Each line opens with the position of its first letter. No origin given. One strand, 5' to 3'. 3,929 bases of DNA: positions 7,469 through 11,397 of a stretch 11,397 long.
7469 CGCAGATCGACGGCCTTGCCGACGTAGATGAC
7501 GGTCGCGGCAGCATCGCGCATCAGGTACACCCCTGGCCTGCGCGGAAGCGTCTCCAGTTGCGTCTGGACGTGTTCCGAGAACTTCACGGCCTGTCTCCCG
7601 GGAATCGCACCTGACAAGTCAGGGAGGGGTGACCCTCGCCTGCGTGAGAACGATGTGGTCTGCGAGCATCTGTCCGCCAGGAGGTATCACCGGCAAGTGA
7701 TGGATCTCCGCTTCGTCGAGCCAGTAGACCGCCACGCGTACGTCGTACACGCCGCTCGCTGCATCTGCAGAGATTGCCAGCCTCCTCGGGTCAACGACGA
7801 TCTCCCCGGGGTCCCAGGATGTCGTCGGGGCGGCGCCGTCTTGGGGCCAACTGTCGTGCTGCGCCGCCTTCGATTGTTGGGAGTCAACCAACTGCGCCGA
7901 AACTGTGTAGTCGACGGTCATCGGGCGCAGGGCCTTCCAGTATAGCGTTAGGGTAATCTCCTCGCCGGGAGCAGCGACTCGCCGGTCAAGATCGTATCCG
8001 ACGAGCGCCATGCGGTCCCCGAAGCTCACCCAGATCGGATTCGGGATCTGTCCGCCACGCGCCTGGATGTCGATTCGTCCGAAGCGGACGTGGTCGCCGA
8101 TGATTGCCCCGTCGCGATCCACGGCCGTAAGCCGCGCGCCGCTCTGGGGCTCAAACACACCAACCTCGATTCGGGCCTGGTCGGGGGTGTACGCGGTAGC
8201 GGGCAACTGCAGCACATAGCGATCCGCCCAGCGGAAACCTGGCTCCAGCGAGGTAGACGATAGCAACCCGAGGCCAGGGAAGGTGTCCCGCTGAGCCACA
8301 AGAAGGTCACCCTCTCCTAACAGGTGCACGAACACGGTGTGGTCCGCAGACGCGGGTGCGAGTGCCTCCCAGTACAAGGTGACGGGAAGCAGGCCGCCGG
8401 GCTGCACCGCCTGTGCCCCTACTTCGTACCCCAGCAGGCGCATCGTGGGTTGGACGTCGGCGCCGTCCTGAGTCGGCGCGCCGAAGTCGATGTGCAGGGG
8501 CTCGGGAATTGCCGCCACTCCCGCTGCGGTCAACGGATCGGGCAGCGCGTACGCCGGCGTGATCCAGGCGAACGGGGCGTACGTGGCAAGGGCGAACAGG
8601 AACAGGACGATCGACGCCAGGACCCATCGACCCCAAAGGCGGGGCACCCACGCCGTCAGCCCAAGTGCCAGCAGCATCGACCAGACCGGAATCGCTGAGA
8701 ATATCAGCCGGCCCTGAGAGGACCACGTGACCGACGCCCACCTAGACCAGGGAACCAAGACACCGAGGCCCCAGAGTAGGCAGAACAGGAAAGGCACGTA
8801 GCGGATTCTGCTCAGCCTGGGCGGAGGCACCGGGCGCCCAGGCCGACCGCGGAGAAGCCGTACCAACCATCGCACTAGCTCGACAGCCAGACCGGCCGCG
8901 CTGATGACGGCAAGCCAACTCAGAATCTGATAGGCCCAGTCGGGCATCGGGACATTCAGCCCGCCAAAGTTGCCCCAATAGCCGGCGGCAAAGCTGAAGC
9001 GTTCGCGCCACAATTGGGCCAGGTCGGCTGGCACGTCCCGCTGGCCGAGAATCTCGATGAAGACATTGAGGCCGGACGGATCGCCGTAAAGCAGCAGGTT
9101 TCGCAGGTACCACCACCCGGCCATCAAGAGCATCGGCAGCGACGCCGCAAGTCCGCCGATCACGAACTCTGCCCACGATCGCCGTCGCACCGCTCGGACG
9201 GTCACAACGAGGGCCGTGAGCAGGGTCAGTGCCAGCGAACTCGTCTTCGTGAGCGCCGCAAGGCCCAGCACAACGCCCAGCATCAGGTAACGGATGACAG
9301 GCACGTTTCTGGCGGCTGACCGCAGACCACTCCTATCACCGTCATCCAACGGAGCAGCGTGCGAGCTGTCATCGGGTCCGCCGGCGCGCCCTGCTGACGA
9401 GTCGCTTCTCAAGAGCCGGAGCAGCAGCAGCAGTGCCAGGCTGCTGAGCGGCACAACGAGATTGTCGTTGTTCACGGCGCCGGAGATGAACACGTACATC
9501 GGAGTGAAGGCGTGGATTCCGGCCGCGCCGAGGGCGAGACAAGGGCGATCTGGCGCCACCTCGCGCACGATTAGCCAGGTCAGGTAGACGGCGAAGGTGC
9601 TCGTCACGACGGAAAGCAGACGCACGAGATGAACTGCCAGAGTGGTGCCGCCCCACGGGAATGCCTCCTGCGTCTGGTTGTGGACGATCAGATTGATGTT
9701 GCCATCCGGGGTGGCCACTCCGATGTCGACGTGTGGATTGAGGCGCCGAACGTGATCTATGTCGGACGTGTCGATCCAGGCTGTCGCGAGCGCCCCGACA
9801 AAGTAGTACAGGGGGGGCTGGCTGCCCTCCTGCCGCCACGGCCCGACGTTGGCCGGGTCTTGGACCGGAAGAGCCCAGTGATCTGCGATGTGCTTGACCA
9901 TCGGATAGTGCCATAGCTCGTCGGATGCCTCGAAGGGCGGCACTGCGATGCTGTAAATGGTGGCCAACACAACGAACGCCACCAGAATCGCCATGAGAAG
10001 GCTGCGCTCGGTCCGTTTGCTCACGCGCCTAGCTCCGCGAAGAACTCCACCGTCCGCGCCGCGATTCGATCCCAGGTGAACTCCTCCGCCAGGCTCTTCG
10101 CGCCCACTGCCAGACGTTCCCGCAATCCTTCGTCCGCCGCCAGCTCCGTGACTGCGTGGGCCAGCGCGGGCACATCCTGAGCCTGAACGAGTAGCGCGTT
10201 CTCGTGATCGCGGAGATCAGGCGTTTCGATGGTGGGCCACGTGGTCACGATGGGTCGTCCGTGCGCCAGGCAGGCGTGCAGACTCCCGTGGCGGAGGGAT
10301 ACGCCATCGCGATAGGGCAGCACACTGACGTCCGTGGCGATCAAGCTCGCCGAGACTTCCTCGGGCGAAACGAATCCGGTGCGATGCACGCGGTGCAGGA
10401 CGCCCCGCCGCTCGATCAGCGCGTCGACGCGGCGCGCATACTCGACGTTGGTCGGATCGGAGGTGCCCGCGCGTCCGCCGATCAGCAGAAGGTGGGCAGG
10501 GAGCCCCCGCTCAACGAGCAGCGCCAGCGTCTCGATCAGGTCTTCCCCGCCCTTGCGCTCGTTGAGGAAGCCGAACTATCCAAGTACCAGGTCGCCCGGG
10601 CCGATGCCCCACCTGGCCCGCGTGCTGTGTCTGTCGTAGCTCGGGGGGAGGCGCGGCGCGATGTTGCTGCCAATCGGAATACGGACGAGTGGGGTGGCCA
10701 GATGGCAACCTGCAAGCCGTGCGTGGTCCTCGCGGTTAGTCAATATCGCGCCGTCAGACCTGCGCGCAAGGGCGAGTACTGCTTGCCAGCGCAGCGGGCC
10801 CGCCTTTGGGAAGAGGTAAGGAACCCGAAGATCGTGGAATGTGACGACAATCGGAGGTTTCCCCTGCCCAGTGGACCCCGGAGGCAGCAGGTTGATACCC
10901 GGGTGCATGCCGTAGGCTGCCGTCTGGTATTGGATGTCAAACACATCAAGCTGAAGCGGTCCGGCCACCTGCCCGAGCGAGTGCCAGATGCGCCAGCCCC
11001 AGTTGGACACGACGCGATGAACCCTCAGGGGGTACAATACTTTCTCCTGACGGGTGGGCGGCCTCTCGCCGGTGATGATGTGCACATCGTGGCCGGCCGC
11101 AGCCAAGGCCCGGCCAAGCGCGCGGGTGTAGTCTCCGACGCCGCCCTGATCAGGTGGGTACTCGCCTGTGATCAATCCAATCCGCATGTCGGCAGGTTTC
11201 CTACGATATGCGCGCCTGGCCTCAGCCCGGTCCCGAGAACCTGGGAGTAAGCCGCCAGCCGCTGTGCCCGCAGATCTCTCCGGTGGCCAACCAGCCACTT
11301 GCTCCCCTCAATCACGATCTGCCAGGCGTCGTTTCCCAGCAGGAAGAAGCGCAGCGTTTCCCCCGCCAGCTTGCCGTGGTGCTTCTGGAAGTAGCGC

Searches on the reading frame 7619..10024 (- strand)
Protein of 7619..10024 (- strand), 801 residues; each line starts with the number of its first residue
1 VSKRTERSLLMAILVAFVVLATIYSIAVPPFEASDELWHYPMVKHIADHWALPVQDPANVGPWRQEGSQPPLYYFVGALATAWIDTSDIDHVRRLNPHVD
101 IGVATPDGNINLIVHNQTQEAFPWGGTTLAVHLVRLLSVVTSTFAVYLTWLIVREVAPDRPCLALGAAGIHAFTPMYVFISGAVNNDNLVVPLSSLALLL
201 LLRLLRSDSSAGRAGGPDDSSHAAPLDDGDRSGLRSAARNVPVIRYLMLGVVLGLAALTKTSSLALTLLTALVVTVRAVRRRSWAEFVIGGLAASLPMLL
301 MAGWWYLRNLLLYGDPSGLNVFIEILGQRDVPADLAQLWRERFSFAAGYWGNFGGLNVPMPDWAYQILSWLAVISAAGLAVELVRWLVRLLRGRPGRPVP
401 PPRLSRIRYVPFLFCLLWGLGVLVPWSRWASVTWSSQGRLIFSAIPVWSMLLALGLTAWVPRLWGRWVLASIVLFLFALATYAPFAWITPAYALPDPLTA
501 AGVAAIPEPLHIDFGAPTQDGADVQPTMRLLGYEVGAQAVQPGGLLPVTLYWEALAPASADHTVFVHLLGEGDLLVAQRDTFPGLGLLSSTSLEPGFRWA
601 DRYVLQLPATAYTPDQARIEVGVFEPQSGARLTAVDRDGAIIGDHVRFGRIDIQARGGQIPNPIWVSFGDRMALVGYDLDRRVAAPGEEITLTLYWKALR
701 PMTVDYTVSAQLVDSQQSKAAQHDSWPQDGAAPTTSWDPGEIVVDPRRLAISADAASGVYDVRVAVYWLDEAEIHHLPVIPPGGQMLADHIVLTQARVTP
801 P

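Call 17: search_protein_families(library=ncbifam, proteins=[window:7619-10024:-], max_evalue=0.01)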
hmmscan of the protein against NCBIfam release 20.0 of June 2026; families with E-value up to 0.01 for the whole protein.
window:7619-10024:- (801 aa): 0 families

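Call 55: search_protein_families(library=pfam, proteins=[window:7619-10024:-], max_evalue=0.01)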
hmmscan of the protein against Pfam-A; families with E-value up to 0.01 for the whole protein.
window:7619-10024:- (801 aa): 2 families
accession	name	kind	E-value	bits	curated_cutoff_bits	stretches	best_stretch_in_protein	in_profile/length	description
PF13231.12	PMT_2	-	6.7e-06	26.8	26.1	1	134-209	24-97/160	Dolichyl-phosphate-mannose-protein mannosyltransferase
PF09913.15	DUF2142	-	1.3e-05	24.7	30.1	1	237-386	193-346/395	Predicted membrane protein (DUF2142)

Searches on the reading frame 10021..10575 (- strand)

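Call 55: search_protein_families(library=pfam, proteins=[window:10021-10575:-], max_evalue=0.01)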
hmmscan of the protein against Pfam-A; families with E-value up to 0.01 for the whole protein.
window:10021-10575:- (184 aa): 2 families
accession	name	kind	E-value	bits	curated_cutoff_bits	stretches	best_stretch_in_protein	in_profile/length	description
PF13692.12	Glyco_trans_1_4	-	5.4e-15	56.3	27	1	3-148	9-142/142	Glycosyl transferases group 1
PF00534.26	Glycos_transf_1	-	3.1e-11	43.5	26.4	1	4-160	24-170/172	Glycosyl transferases group 1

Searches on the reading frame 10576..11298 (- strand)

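Call 55: search_protein_families(library=pfam, proteins=[window:10576-11298:-], max_evalue=0.01)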
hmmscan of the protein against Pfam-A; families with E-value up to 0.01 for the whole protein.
window:10576-11298:- (240 aa): 4 families
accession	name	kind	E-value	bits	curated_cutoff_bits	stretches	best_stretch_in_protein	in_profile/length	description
PF13439.12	Glyco_transf_4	-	3.2e-13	50.5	28.5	1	52-210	2-165/170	Glycosyltransferase Family 4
PF13579.12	Glyco_trans_4_4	-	3.7e-11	44.1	29.7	1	52-197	1-144/158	Glycosyl transferase 4-like domain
PF08323.17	Glyco_transf_5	-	3e-06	27.6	22.7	1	40-86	2-50/239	Starch synthase catalytic domain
PF13477.12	Glyco_trans_4_2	-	0.0024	18.5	23.4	0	57-173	12-124/139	Glycosyl transferase 4-like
